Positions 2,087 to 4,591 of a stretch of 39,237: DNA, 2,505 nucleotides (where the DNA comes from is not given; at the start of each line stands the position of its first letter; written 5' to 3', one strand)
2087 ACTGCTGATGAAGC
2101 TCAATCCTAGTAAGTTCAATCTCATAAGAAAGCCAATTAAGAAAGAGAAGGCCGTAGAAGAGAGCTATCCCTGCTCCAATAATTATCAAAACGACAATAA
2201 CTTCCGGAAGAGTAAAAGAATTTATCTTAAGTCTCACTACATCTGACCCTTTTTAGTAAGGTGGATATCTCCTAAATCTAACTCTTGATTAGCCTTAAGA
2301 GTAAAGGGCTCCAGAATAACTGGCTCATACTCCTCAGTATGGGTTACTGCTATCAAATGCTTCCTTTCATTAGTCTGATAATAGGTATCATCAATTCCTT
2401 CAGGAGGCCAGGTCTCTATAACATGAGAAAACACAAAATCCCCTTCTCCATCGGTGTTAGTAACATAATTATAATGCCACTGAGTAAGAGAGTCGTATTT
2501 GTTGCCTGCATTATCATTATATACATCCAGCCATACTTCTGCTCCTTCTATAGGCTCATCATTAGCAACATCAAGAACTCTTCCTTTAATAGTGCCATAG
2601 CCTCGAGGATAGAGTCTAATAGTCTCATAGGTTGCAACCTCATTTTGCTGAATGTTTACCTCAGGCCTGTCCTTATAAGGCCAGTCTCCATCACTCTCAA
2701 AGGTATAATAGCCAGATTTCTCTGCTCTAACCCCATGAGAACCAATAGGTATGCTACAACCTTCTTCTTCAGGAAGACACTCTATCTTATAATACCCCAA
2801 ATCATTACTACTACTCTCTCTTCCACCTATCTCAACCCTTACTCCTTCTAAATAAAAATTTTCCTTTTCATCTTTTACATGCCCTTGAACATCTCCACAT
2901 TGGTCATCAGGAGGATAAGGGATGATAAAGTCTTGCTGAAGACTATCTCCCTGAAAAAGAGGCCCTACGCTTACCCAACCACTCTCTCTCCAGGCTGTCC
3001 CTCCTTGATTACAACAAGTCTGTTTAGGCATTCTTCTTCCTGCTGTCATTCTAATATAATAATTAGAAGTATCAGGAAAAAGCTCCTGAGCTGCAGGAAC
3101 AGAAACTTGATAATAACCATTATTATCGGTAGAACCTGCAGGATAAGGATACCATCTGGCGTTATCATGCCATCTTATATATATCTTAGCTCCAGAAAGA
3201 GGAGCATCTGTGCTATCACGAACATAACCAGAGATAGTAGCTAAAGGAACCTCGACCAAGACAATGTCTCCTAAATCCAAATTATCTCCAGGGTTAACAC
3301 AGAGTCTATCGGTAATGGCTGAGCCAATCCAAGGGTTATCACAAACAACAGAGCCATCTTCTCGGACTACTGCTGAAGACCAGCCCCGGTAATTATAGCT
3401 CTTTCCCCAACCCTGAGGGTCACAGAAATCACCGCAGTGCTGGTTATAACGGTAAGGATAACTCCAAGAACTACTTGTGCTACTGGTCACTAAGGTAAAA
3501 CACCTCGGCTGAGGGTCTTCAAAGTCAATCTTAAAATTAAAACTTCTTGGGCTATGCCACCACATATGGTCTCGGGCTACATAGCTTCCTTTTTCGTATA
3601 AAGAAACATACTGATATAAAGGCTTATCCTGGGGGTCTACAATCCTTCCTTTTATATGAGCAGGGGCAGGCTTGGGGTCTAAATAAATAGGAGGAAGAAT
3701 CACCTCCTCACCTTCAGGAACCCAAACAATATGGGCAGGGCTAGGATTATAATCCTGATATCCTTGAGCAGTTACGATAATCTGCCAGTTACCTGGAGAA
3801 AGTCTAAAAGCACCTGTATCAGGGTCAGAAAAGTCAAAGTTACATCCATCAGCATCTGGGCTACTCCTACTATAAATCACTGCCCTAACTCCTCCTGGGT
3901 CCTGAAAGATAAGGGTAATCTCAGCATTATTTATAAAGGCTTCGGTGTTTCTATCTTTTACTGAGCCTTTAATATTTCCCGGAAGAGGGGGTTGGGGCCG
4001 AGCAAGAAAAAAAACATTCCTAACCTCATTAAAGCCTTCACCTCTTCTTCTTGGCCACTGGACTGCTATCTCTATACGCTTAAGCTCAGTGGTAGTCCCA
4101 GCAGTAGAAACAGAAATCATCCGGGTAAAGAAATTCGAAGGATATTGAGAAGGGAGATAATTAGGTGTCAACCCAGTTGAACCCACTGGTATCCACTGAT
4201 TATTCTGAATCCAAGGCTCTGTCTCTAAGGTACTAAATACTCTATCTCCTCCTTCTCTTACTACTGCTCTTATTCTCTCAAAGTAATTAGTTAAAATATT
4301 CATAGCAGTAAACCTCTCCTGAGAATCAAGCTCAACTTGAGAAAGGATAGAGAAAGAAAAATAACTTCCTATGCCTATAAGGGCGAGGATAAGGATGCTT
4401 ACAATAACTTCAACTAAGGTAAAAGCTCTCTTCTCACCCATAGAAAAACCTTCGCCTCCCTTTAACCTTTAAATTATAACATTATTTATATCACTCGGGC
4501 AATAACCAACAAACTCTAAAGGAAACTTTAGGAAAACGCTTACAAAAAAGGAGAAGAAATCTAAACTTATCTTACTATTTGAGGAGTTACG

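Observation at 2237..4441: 734-aa cysteine-rich giant pseudopilin built from CarboxypepD_reg-like repeats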

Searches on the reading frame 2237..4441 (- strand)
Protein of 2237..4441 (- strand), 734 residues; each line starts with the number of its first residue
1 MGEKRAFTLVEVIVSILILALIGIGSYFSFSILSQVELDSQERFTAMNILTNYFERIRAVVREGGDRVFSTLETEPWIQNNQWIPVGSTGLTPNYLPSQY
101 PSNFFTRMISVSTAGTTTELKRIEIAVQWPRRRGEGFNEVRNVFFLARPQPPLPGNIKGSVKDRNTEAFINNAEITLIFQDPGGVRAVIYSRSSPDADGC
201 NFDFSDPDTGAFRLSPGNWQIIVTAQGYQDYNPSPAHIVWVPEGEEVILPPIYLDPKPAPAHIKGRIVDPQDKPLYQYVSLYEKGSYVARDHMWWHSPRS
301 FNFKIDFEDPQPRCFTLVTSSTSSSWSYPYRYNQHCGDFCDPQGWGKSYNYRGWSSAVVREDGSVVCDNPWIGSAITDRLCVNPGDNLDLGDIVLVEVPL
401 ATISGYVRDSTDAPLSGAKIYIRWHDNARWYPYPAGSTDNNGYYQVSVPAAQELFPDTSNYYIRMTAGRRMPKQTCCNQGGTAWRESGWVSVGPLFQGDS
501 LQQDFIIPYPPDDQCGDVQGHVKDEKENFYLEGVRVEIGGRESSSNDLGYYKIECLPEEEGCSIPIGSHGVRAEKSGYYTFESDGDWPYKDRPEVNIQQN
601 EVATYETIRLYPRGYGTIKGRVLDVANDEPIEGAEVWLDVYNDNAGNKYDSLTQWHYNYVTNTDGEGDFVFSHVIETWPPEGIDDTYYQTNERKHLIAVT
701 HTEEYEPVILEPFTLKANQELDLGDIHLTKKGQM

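Call 4: search_protein_families(library=pfam, proteins=[window:2237-4441:-], max_evalue=0.1)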
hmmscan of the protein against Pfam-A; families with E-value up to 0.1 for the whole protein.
window:2237-4441:- (734 aa): 5 families
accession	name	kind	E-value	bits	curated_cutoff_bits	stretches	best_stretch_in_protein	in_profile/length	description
PF13620.12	CarboxypepD_reg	-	1.3e-22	80.3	32.3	2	402-450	1-47/82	Carboxypeptidase regulatory-like domain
PF13715.12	CarbopepD_reg_2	-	2.4e-10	40.7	32.2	0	403-450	1-43/88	CarboxypepD_reg-like domain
PF07963.17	N_methyl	-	7.2e-05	22.6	21.2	1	4-26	4-26/27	Prokaryotic N-terminal methylation motif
PF01190.23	Pollen_Ole_e_1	-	0.0015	19.3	23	0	411-453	20-66/99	Pollen protein Ole e 1 like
PF02369.22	Big_1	-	0.0041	17.6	34.9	0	402-448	20-66/93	Bacterial Ig-like domain (group 1)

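Call 5: search_protein_families(library=ncbifam, proteins=[window:2237-4441:-], max_evalue=0.1)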
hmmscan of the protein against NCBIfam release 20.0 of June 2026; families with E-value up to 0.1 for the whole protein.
window:2237-4441:- (734 aa): 6 families
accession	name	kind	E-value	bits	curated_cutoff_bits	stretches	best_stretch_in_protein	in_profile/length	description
TIGR04134.1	lipo_with_rSAM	hypoth_equivalog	3.9e-07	30.2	39.8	1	617-669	41-89/150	radical SAM-associated putative lipoprotein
TIGR02532.1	IV_pilin_GFxxxE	domain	0.0028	17.4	16.3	1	4-22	1-19/24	prepilin-type N-terminal cleavage/methylation domain-containing protein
TIGR02523.1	type_IV_pilV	equivalog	0.011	16.3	52.2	1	7-59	4-56/139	type IV pilus modification protein PilV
NF038353.1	FxLYD_dom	domain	0.028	14.3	23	0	401-427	4-30/71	FxLYD domain-containing protein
TIGR01711.1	gspJ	equivalog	0.048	13.5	64.85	1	6-51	2-47/192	type II secretion system minor pseudopilin GspJ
NF041002.1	pilin_ComGF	equivalog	0.053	13.7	80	1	5-38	2-35/139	competence type IV pilus minor pilin ComGF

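Call 7: find_homologous_proteins(query=window:2237-4441:-, max_evalue=0.001)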
Query window:2237-4441:- (734 aa): 17 proteins with E <= 0.001 among 8000 candidates.
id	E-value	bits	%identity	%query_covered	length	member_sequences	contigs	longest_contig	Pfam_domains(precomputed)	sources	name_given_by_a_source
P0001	0.0e+0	1751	100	100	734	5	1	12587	PF13715.13,PF13620.13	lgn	-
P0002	7.8e-174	598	44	100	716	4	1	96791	PF13715.13,PF07963.18,PF13620.13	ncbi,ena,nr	ncbi:MAG: hypothetical protein B6D56_00955 [Candidatus Omnitrophica bacterium 4484_70.1]|nr:MAG: hyp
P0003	3.2e-169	583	43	100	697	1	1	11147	PF13715.13,PF07963.18,PF20598.5,PF13620.13,PF22904.4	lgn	-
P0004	8.6e-160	551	42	100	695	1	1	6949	PF13715.13,PF07963.18,PF20598.5,PF13620.13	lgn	-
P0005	4.2e-152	526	40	100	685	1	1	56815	PF13715.13,PF07963.18,PF16371.13,PF20598.5,PF13620.13,PF17210.10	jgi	-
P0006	7.3e-138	479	37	100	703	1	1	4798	PF13715.13,PF20598.5,PF17802.8,PF13620.13,PF22904.4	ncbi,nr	ncbi:MAG: prepilin-type N-terminal cleavage/methylation domain-containing protein [Candidatus Omnitr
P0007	1.1e-129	452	40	86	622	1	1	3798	PF13715.13,PF20598.5,PF17802.8,PF13620.13,PF22904.4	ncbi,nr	ncbi:MAG: hypothetical protein NC820_07260, partial [Candidatus Omnitrophica bacterium]|nr:hypotheti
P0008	8.8e-119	416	37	95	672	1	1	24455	PF13715.13,PF13620.13,PF22904.4,PF17210.10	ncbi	-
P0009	8.7e-115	403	35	99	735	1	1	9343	PF13715.13,PF07963.18,PF20598.5,PF13620.13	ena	-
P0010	8.8e-114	399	36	100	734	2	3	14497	PF13715.13,PF17802.8,PF13620.13,PF17210.10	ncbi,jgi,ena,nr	ncbi:MAG: hypothetical protein B6D56_06150 [Candidatus Omnitrophica bacterium 4484_70.1]|nr:MAG: hyp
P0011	1.4e-113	399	35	100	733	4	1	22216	PF13715.13,PF13620.13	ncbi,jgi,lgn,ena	-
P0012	7.4e-103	363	33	100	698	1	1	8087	PF13715.13,PF07963.18,PF13620.13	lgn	-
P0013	4.5e-96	341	31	99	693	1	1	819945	PF13715.13,PF13620.13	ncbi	-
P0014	5.9e-96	340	33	100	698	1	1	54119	PF13715.13,PF07963.18,PF13620.13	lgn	-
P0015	1.1e-93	333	33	100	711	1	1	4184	PF13715.13,PF13620.13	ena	-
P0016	8.7e-92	327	32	100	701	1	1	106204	PF13715.13,PF07963.18,PF13620.13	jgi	jgi:prepilin-type N-terminal cleavage/methylation domain-containing protein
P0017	5.3e-73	264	31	95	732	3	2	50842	PF13620.13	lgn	-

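Call 8: search_solved_structures(query=window:2237-4441:-, max_evalue=1, show_alignments=2)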
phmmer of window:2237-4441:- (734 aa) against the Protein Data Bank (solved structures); distinct sequences matched with E-value up to 1: 1.
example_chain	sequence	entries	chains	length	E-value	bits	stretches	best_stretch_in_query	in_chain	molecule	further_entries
8zb3_A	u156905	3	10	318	0.17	13.1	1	403-461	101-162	NAD(+) diphosphatase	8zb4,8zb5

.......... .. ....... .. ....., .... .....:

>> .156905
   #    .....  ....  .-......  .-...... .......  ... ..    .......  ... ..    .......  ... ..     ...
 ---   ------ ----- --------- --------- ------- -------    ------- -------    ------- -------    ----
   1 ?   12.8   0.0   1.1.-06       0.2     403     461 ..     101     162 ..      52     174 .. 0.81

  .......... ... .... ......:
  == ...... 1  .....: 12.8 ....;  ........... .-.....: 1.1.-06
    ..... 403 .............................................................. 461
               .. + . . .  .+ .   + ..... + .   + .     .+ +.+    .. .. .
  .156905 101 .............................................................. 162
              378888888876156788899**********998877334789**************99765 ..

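Call 14: find_encoding_contigs(protein=P0002, flank=10000, max_places=2)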
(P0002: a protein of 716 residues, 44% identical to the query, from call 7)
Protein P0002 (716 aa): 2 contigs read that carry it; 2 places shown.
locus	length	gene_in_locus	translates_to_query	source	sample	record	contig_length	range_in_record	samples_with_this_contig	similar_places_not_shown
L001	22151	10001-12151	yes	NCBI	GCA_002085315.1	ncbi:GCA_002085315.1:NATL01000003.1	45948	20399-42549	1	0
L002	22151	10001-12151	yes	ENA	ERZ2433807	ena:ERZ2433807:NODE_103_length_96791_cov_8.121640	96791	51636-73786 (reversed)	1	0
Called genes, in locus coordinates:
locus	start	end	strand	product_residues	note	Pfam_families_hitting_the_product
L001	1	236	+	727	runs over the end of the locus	PF08267:Meth_synt_1, PF01717:Meth_synt_2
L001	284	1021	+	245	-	PF02511:Thy1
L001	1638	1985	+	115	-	PF07238:PilZ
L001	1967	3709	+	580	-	PF05157:MshEN, PF00437:T2SSE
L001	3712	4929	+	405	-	PF28597:T2SSF_N, PF00482:T2SSF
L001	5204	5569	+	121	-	PF07963:N_methyl (weak)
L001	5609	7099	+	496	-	PF05137:PilN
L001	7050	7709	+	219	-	-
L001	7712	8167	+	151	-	-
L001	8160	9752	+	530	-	PF03958:Secretin_N (weak), PF00263:Secretin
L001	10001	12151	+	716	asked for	PF07963:N_methyl (weak), PF13620:CarboxypepD_reg (weak), PF13715:CarbopepD_reg_2 (faint)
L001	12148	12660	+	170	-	PF07963:N_methyl (weak)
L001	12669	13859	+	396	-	-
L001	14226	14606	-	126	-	PF07963:N_methyl (weak), PF16732:ComP_DUS (faint)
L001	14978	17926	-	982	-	PF13629:T2SS-T3SS_pil_N, PF13620:CarboxypepD_reg (faint), PF17210:SdrD_B (weak), PF16371:MetallophosN (faint), PF17210:SdrD_B (weak)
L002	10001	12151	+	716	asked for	PF07963:N_methyl (weak), PF13620:CarboxypepD_reg (weak), PF13715:CarbopepD_reg_2 (faint)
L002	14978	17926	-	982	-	PF13629:T2SS-T3SS_pil_N, PF13620:CarboxypepD_reg (faint), PF17210:SdrD_B (weak), PF16371:MetallophosN (faint), PF17210:SdrD_B (weak)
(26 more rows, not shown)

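Call 23: find_encoding_contigs(protein=P0010, flank=10000, max_places=1)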
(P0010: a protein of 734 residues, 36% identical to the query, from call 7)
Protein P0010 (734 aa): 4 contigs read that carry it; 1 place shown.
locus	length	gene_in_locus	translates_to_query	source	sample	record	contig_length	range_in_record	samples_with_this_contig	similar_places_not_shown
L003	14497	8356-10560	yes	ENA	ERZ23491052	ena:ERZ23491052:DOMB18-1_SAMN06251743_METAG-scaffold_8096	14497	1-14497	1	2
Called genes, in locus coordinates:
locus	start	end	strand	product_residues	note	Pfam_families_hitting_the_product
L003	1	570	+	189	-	?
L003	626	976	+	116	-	PF07238:PilZ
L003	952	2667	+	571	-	PF05157:MshEN, PF00437:T2SSE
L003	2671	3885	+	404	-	PF28597:T2SSF_N, PF00482:T2SSF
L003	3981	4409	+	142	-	PF07963:N_methyl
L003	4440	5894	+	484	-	PF05137:PilN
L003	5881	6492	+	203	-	PF04350:PilO (faint)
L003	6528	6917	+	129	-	-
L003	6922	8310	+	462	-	PF07660:STN (faint), PF21305:type_II_gspD_N0 (faint), PF03958:Secretin_N, PF00263:Secretin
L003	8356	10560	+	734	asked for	PF13715:CarbopepD_reg_2 (faint), PF17210:SdrD_B (faint), PF17802:SpaA (faint), PF13620:CarboxypepD_reg (weak)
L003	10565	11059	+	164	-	PF07963:N_methyl (weak)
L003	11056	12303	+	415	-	PF03961:FapA (weak)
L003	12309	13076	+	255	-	PF23023:Anti-Pycsar_Apyc1, PF00753:Lactamase_B (faint), PF12706:Lactamase_B_2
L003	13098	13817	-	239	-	PF27030:AbpE_bact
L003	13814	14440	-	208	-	PF13483:Lactamase_B_3, PF12706:Lactamase_B_2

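Call 24: find_encoding_contigs(protein=P0013, flank=10000, max_places=1)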
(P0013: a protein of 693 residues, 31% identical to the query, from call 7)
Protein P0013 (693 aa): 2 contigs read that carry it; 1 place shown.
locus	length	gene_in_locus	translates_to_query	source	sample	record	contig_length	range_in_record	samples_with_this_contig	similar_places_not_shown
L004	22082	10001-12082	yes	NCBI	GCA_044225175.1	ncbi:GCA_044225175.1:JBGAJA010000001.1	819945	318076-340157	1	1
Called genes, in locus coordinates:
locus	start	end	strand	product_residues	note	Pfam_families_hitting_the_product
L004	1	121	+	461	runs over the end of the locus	PF05221:AdoHcyase, PF00670:AdoHcyase_NAD, PF02826:2-Hacid_dh_C (faint)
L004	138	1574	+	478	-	PF13598:DUF4139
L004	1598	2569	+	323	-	PF00365:PFK, PF01513:NAD_kinase (weak)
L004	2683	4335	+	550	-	PF05157:MshEN, PF00437:T2SSE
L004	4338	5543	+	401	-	PF00482:T2SSF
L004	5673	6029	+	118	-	PF07963:N_methyl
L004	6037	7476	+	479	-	PF11104:PilM_2 (faint), PF05137:PilN (weak)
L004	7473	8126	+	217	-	PF04350:PilO (weak)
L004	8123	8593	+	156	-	-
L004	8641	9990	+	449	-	PF16344:FecR_C (faint), PF03958:Secretin_N, PF00263:Secretin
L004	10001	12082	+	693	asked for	PF13620:CarboxypepD_reg (faint), PF13715:CarbopepD_reg_2 (faint)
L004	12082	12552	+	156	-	PF07963:N_methyl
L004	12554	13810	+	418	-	-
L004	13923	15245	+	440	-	PF01116:F_bP_aldolase, PF08013:GatZ_KbaZ-like (weak)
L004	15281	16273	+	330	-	PF02826:2-Hacid_dh_C (weak), PF03446:NAD_binding_2 (weak), PF07991:KARI_N, PF01450:KARI_C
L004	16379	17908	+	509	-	PF00682:HMGL-like, PF22617:HCS_D2, PF08502:LeuA_dimer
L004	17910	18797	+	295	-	PF08501:Shikimate_dh_N, PF01488:Shikimate_DH (weak), PF18317:SDH_C (faint)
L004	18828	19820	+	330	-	PF06750:A24_N_bact, PF01478:Peptidase_A24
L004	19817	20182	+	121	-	-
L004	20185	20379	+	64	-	PF04024:PspC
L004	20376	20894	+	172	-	PF01202:SKI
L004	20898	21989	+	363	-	PF02481:DNA_processg_A, PF17782:WHD_DprA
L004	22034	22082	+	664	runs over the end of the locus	PF01751:Toprim, PF01131:Topoisom_bac, PF01396:Zn_ribbon_Top1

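Call 25: find_encoding_contigs(protein=P0017, flank=10000, max_places=1)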
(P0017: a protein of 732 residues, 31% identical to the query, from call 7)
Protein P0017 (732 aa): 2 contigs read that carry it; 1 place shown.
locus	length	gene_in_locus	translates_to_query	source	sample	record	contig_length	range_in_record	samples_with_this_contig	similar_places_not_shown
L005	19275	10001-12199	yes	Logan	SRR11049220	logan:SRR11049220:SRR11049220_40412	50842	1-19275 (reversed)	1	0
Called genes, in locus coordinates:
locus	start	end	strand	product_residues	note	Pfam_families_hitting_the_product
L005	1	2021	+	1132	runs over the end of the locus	PF02463:SMC_N, PF13175:AAA_15 (weak), PF13304:AAA_21, PF13476:AAA_23, PF13555:AAA_29 (faint), PF24161:CCDC39 (weak)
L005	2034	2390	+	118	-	PF07238:PilZ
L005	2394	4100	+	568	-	PF05157:MshEN, PF00437:T2SSE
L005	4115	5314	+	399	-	PF28597:T2SSF_N (weak), PF00482:T2SSF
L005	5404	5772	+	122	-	PF07963:N_methyl (weak)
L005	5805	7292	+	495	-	PF05137:PilN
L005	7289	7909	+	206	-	-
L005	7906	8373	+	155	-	-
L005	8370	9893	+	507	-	PF07660:STN (weak), PF03958:Secretin_N, PF00263:Secretin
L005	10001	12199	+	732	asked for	PF13620:CarboxypepD_reg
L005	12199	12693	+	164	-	PF07963:N_methyl (weak)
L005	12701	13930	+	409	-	PF03961:FapA (faint)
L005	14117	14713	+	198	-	PF02674:Colicin_V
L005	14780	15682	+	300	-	PF01784:DUF34_NIF3 (faint)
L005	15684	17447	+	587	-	PF01807:Zn_ribbon_DnaG, PF08275:DNAG_N, PF01751:Toprim, PF13155:Toprim_2, PF13362:Toprim_3 (weak), PF13662:Toprim_4, PF10410:DnaB_bind, PF00772:DnaB (weak)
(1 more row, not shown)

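Call 27: predict_structure(alignment_id=A1)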
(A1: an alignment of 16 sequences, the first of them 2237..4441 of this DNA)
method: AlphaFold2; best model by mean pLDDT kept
length: 734 residues; sequences in the alignment: 16
mean_pLDDT: 82.8   pTM: 0.49
mean pLDDT of the five models: 82.8, 80.0, 79.6, 78.4, 77.9
residues with pLDDT >= 90: 255; 70-90: 362; 50-70: 93; < 50: 24
segments of 3 or more residues with pLDDT < 50: 1-4, 644-656
pLDDT, mean of each block of 10 residues (from residue 1): 53 71 69 72 85 83 77 75 72 61 82 80 89 73 85 82 87 83 62 62 77 83 85 70 86 87 93 89 89 72 90 91 78 81 57 84 72 80 93 90 95 95 85 88 94 73 92 89 93 88 94 93 93 95 95 87 92 94 86 93 95 94 90 90 45 56 94 91 85 88 79 92 92 55
secondary structure, 60 per line:
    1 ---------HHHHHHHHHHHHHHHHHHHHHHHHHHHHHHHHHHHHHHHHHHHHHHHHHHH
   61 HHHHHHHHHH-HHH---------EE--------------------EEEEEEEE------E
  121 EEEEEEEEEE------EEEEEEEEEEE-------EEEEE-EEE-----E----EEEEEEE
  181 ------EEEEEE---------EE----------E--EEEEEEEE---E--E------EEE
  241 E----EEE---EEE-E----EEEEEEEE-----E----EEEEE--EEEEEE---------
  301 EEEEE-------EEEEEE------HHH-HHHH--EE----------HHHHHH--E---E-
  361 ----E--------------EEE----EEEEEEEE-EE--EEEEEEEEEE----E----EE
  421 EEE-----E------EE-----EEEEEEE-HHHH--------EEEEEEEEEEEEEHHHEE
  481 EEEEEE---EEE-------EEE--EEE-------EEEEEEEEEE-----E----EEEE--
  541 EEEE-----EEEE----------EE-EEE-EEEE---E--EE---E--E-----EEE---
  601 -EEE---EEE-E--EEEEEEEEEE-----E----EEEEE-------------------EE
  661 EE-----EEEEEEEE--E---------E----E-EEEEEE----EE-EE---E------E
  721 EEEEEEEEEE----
elements in order (helices of 4 or more, strands of 3 or more residues): H10-70 E106-113 E120-130 E137-147 E155-159 E161-163 E174-180 E187-192 E217-224 E238-241 E246-248 E252-254 E261-268 E279-283 E286-291 E301-305 E313-318 H329-332 H347-352 E380-382 E387-394 E400-409 E419-423 E443-449 H451-454 E463-475 E479-486 E490-492 E500-502 E505-507 E515-524 E535-538 E541-544 E550-553 E567-569 E571-574 E595-597 E602-604 E608-610 E615-624 E635-639 E659-662 E668-675 E695-700 E720-730
